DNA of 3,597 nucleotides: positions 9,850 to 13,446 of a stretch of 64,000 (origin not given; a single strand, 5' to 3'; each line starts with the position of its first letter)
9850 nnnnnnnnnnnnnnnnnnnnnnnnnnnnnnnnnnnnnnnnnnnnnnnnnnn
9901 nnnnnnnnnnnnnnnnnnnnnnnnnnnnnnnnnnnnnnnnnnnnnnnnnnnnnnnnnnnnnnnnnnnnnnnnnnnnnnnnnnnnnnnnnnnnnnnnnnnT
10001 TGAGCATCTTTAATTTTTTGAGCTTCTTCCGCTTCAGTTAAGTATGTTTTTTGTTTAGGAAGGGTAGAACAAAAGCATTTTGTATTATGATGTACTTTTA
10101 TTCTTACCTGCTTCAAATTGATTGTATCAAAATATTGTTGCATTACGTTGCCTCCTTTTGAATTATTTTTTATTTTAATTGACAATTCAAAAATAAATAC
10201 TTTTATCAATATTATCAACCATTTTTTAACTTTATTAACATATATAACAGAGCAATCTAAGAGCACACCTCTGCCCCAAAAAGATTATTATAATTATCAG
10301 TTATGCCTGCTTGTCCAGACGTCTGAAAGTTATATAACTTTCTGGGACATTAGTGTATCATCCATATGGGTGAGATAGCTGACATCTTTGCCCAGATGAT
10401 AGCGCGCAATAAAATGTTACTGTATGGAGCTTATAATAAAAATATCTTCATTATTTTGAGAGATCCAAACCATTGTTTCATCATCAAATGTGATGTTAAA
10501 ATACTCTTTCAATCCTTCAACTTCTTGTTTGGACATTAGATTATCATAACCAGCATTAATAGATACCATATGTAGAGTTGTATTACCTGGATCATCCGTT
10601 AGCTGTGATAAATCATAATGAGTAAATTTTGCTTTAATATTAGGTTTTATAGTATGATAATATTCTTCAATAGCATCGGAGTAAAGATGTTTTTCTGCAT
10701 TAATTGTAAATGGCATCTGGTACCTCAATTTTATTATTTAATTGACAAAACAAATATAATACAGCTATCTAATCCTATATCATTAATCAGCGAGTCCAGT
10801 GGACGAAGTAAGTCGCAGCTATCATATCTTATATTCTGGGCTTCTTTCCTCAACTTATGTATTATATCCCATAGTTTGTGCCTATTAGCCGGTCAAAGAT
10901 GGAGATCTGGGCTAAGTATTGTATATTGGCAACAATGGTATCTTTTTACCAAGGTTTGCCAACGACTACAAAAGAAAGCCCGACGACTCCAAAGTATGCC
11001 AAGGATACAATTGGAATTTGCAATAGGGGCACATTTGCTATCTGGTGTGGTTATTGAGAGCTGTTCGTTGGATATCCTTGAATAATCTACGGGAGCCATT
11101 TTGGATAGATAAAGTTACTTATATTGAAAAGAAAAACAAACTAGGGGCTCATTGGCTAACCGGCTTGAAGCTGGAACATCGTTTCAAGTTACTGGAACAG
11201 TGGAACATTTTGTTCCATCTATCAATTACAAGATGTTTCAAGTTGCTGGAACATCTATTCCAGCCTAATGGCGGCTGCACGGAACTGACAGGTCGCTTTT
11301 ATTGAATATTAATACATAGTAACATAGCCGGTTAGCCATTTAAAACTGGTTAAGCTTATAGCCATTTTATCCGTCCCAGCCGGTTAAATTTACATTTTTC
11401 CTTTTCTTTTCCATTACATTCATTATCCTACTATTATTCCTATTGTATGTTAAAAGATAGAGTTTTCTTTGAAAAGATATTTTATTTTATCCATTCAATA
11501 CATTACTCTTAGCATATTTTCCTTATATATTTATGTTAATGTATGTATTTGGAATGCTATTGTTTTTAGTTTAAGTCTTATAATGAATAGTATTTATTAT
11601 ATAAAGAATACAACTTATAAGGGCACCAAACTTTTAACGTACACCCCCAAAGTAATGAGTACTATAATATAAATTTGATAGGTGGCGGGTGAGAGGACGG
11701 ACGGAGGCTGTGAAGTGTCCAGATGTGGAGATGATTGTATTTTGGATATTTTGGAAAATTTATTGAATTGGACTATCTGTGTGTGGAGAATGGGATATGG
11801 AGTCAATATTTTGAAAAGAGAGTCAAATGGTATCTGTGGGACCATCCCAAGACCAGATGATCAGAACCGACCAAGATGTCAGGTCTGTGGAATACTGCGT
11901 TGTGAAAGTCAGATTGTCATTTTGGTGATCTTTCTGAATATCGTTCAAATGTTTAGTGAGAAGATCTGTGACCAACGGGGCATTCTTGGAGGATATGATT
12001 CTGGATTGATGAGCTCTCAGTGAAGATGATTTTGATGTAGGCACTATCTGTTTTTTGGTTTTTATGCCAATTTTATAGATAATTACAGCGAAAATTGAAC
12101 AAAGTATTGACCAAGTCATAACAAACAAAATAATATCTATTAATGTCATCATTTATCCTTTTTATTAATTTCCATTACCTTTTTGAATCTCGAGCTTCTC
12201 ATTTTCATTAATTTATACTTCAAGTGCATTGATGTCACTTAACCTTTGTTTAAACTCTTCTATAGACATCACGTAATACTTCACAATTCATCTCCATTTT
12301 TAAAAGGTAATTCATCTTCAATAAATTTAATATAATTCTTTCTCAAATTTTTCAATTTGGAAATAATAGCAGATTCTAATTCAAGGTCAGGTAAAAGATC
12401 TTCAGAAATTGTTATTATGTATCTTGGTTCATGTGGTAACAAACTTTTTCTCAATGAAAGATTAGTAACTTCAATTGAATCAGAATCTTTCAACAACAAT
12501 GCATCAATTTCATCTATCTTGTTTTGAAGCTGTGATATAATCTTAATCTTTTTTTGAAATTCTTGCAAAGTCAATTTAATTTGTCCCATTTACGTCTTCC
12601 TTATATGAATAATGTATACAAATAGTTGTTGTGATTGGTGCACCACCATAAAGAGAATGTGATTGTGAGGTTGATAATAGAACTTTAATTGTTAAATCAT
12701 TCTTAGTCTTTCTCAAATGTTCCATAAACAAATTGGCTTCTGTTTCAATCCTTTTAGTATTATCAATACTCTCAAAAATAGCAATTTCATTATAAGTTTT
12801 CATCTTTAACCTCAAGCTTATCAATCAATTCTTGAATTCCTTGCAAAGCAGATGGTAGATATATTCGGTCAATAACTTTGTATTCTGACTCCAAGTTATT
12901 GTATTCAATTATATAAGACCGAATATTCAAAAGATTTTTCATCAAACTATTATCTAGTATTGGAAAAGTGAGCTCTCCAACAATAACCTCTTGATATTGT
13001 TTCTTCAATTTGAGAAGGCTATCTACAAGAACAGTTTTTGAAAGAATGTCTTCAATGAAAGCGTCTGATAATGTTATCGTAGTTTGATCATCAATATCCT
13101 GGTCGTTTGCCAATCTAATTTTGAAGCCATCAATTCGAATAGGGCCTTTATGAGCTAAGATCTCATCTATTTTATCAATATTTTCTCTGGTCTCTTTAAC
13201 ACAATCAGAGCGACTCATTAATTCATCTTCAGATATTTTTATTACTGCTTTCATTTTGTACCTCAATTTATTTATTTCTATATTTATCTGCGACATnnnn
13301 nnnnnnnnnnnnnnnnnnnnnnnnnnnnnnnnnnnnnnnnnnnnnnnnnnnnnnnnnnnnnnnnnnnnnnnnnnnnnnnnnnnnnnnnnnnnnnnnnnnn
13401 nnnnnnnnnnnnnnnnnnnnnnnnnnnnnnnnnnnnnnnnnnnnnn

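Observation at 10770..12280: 1.4-kb GC-elevated, ORF-poor island with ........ iterons, a perfect palindrome and an adjacent AT-rich tract: origin-like or a long structured RNA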

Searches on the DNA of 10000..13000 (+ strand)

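Call 4: search_rna_families(source=window, start=10000, end=13000, threshold=evalue, max_evalue=1, show_alignments=3)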
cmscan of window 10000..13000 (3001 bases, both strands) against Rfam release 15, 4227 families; matches with E-value up to 1: 0.
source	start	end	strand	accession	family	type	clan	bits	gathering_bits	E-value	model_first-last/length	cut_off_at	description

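Call 6: search_dna_similar(query=window:10700-12300:+, collection=phages, mode=distant)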
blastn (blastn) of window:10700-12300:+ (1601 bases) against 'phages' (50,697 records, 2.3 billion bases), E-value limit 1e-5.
No match.

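Call 78: search_dna_similar(query=window:10765-12150:+, collection=plasmids, mode=distant, max_evalue=0.001)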
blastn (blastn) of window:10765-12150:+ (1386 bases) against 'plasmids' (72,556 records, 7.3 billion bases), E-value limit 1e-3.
No match.

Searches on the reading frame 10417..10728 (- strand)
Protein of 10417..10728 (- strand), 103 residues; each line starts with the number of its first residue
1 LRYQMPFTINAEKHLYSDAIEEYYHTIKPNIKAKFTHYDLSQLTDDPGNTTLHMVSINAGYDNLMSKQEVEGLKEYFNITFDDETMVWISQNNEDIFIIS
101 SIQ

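Call 14: find_related_loci(query=window:10417-10728:-, collection=viral_contigs, flank=6000)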
Query window:10417-10728:- (103 aa) in viral_contigs; peptide patterns used: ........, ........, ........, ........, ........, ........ (x = any residue, [..] = any of these).
7 stretches matched a pattern, but none encodes a relative of the query by tblastn (E <= 1e-3).

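Call 20: find_encoding_contigs(protein=window:10417-10716:-, flank=10000, max_places=10)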
Protein window:10417-10716:- (99 aa): 24 contigs read that carry it; 1 place shown.
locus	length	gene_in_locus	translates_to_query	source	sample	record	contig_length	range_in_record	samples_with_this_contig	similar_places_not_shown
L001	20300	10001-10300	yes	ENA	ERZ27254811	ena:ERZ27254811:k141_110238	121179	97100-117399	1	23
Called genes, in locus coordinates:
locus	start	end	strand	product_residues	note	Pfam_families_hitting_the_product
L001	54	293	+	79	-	-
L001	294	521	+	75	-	PF08281:Sigma70_r4_2, PF04545:Sigma70_r4 (weak)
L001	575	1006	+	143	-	-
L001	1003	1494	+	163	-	-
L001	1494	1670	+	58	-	-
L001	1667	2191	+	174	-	-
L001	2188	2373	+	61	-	-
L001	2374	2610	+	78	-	-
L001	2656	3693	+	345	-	-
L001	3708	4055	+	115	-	-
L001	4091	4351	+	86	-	-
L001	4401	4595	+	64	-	PF02810:SEC-C (weak)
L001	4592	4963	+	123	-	-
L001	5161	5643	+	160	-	-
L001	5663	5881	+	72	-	-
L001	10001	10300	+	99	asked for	-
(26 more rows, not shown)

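Call 38: search_protein_families(library=pfam, proteins=[window:10417-10716:-], max_evalue=0.1)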
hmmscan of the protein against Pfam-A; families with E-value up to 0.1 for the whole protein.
window:10417-10716:- (99 aa): 0 families

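Call 39: search_protein_families(library=phrogs, proteins=[window:10417-10716:-], max_evalue=0.1)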
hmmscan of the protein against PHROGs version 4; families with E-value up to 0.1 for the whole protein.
window:10417-10716:- (99 aa): 2 families
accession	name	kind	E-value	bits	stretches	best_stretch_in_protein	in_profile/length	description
phrog_17734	-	unknown function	0.018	15.6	1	8-30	17-39/41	-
phrog_30759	-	unknown function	0.029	14.4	1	38-98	125-185/315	-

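Call 41: find_homologous_proteins(query=window:10417-10716:-, max_evalue=0.01)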
Query window:10417-10716:- (99 aa): 1 proteins with E <= 0.01 among 1 candidates.
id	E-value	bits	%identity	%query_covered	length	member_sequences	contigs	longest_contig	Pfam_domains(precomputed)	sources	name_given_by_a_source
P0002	5.3e-60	217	100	100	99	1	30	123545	-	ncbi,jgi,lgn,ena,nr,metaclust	ncbi:MAG TPA: hypothetical protein VI815_02330 [Candidatus Nanoarchaeia archaeon]|nr:hypothetical pr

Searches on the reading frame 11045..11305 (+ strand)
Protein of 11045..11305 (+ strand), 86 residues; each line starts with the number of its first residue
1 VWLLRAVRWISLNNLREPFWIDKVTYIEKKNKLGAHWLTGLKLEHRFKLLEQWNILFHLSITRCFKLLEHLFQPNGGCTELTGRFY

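Call 38: search_protein_families(library=pfam, proteins=[window:11045-11305:+], max_evalue=0.1)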
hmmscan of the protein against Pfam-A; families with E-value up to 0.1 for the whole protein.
window:11045-11305:+ (86 aa): 1 family
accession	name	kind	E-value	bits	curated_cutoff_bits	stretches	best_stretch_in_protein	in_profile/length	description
PF15894.10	SgrT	-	0.026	14.8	27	0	34-55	13-37/46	Inhibitor of glucose uptake transporter SgrT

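Call 39: search_protein_families(library=phrogs, proteins=[window:11045-11305:+], max_evalue=0.1)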
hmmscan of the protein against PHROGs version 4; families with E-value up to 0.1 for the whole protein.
window:11045-11305:+ (86 aa): 0 families

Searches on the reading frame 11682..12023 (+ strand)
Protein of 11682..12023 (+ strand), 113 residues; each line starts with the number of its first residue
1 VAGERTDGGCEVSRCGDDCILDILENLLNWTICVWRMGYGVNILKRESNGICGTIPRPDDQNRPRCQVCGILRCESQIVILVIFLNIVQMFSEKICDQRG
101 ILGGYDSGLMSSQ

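Call 38: search_protein_families(library=pfam, proteins=[window:11682-12023:+], max_evalue=0.1)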
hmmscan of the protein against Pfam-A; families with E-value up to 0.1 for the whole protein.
window:11682-12023:+ (113 aa): 0 families

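Call 39: search_protein_families(library=phrogs, proteins=[window:11682-12023:+], max_evalue=0.1)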
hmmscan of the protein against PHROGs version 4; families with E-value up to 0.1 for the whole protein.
window:11682-12023:+ (113 aa): 0 families

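Call 49: search_protein_representatives(protein=window:11682-12023:+)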
Query: 113 residues. Proteins with E-value up to 0.001 (for the whole library): 2; up to 1e-10: 1; up to 1e-30: 1. The best 2 are listed.
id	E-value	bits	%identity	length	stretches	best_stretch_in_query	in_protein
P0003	4.5e-63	227.2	100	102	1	13-113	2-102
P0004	1.1e-06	45.3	35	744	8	32-62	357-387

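Call 93: find_encoding_contigs(protein=window:11682-12023:+, flank=10000, max_places=10)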
Protein window:11682-12023:+ (113 aa): no gene with exactly this product is on record in the collection.

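Call 94: find_encoding_contigs(protein=window:11682-12020:+, flank=10000, max_places=10)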
Protein seq(113 aa) (113 aa): 1 contig read that carries it; 1 place shown.
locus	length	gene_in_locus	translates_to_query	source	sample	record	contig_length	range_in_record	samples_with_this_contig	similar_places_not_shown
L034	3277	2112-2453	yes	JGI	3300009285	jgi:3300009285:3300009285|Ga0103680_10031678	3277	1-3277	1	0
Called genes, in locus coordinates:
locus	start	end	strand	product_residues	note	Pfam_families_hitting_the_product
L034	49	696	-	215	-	-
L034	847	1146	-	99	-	-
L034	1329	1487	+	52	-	-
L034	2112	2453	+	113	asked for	-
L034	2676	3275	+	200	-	?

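Call 107: predict_structure(protein=window:11715-12023:+)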
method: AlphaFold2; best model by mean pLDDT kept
length: 102 residues; sequences in the alignment: 1
mean_pLDDT: 41.1   pTM: 0.24
mean pLDDT of the five models: 41.1, 38.7, 36.5, 35.6, 31.7
residues with pLDDT >= 90: 0; 70-90: 0; 50-70: 12; < 50: 90
segments of 3 or more residues with pLDDT < 50: 1-15, 20-68, 81-102
pLDDT, mean of each block of 10 residues (from residue 1): 38 50 39 37 41 39 43 53 37 36 36
secondary structure, 60 per line:
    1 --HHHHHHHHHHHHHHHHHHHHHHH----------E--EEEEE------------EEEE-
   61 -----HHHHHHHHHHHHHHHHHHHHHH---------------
elements in order: H3-25 E39-43 E56-59 H66-87

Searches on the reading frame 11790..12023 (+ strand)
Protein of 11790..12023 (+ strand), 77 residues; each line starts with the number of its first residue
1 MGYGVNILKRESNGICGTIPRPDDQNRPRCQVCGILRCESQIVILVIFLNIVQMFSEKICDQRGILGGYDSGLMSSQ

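Call 95: find_encoding_contigs(protein=window:11790-12023:+, flank=10000, max_places=10)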
Protein window:11790-12023:+ (77 aa): 2 contigs read that carry it; 2 places shown.
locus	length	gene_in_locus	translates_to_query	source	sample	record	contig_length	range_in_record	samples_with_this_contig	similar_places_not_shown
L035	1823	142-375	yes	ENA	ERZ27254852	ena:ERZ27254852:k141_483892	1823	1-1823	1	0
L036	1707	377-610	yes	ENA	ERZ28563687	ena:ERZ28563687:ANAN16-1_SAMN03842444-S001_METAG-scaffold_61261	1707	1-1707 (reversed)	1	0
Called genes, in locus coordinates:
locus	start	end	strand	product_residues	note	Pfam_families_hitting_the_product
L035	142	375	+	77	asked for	-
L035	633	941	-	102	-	-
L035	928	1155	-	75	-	-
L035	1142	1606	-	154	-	-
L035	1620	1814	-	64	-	-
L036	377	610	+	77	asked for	-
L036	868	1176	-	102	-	-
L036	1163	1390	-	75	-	-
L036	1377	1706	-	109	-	?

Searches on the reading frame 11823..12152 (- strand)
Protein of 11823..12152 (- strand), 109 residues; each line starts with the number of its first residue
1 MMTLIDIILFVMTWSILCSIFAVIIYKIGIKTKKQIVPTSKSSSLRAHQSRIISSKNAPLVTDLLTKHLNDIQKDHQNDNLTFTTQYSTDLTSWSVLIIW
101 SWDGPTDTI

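Call 38: search_protein_families(library=pfam, proteins=[window:11823-12152:-], max_evalue=0.1)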
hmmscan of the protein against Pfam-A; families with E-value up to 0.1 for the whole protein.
window:11823-12152:- (109 aa): 1 family
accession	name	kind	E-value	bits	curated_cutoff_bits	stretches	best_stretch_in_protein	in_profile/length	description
PF17307.7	Smim3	-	0.018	15.1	25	1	8-28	30-50/60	Small integral membrane protein 3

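Call 39: search_protein_families(library=phrogs, proteins=[window:11823-12152:-], max_evalue=0.1)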
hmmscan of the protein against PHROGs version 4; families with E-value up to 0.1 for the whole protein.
window:11823-12152:- (109 aa): 0 families

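Call 91: list_cluster_members(proteins=[P0003, P0002, window:11823-12152:-])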
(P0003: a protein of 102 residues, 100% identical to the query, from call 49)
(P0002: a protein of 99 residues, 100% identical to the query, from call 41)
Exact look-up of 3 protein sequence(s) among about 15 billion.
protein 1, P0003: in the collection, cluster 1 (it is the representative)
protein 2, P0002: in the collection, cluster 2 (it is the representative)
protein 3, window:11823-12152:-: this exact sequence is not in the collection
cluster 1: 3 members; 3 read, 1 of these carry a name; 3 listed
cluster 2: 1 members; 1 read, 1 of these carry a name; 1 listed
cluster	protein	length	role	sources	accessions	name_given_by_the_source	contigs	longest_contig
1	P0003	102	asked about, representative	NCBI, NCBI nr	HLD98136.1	MAG TPA: hypothetical protein VI815_02335 [Candidatus Nanoarchaeia archaeon] | hypothetical protein [Candidatus Nanoarchaeia archaeon]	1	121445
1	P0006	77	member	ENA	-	-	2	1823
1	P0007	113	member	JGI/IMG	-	-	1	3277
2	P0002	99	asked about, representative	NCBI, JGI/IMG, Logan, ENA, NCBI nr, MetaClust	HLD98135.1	MAG TPA: hypothetical protein VI815_02330 [Candidatus Nanoarchaeia archaeon] | hypothetical protein [Candidatus Nanoarchaeia archaeon] | \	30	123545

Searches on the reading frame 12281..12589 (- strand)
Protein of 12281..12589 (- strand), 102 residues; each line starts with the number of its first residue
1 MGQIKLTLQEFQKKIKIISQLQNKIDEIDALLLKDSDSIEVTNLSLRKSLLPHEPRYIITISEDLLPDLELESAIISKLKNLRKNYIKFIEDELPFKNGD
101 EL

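Call 21: find_encoding_contigs(protein=window:12281-12589:-, flank=10000, max_places=10)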
Protein window:12281-12589:- (102 aa): 24 contigs read that carry it; 1 place shown.
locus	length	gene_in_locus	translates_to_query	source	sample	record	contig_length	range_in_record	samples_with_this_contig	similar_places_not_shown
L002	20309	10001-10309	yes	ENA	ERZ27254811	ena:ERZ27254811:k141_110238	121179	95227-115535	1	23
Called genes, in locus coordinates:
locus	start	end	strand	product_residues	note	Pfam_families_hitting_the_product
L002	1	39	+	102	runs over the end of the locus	-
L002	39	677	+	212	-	-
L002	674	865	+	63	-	-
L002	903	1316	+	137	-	-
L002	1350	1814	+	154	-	-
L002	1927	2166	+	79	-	-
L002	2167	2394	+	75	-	PF08281:Sigma70_r4_2, PF04545:Sigma70_r4 (weak)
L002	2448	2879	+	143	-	-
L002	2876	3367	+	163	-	-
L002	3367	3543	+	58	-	-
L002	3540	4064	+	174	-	-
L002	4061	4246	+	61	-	-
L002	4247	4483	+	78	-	-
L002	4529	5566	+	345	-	-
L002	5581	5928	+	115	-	-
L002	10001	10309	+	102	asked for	-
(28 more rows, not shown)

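Call 38: search_protein_families(library=pfam, proteins=[window:12281-12589:-], max_evalue=0.1)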
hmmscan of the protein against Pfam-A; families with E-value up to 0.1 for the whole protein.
window:12281-12589:- (102 aa): 1 family
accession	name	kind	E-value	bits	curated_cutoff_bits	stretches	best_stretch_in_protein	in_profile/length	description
PF00466.25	Ribosomal_L10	-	0.099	13.2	22.8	0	12-56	4-49/100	Ribosomal protein L10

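Call 39: search_protein_families(library=phrogs, proteins=[window:12281-12589:-], max_evalue=0.1)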
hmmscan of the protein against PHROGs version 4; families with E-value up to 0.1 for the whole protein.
window:12281-12589:- (102 aa): 0 families

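Call 90: find_homologous_proteins(query=window:12281-12589:-, max_evalue=0.01)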
Query window:12281-12589:- (102 aa): 1 proteins with E <= 0.01 among 17 candidates.
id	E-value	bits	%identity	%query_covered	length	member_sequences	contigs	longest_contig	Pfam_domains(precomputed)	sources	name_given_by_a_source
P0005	6.6e-55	201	100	100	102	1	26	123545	-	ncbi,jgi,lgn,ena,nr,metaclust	ncbi:MAG TPA: hypothetical protein VI815_02340 [Candidatus Nanoarchaeia archaeon]|nr:hypothetical pr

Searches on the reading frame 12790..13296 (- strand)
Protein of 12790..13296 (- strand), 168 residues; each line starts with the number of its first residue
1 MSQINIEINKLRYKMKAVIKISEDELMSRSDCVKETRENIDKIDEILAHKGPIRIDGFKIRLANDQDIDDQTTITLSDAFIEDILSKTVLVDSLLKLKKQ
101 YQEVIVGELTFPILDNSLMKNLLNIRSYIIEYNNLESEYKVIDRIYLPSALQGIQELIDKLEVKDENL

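Call 15: find_related_loci(query=window:12790-13296:-, collection=viral_contigs, flank=6000)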
Query window:12790-13296:- (168 aa) in viral_contigs; peptide patterns used: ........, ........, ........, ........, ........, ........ (x = any residue, [..] = any of these).
57 stretches matched a pattern, but none encodes a relative of the query by tblastn (E <= 1e-3).

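Call 81: search_protein_families(library=phrogs, proteins=[window:12790-13296:-], max_evalue=0.05)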
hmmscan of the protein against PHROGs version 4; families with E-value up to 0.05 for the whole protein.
window:12790-13296:- (168 aa): 0 families

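Call 82: search_protein_families(library=pfam, proteins=[window:12790-13296:-], max_evalue=0.05)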
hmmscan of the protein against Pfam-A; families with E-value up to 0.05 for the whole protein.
window:12790-13296:- (168 aa): 0 families
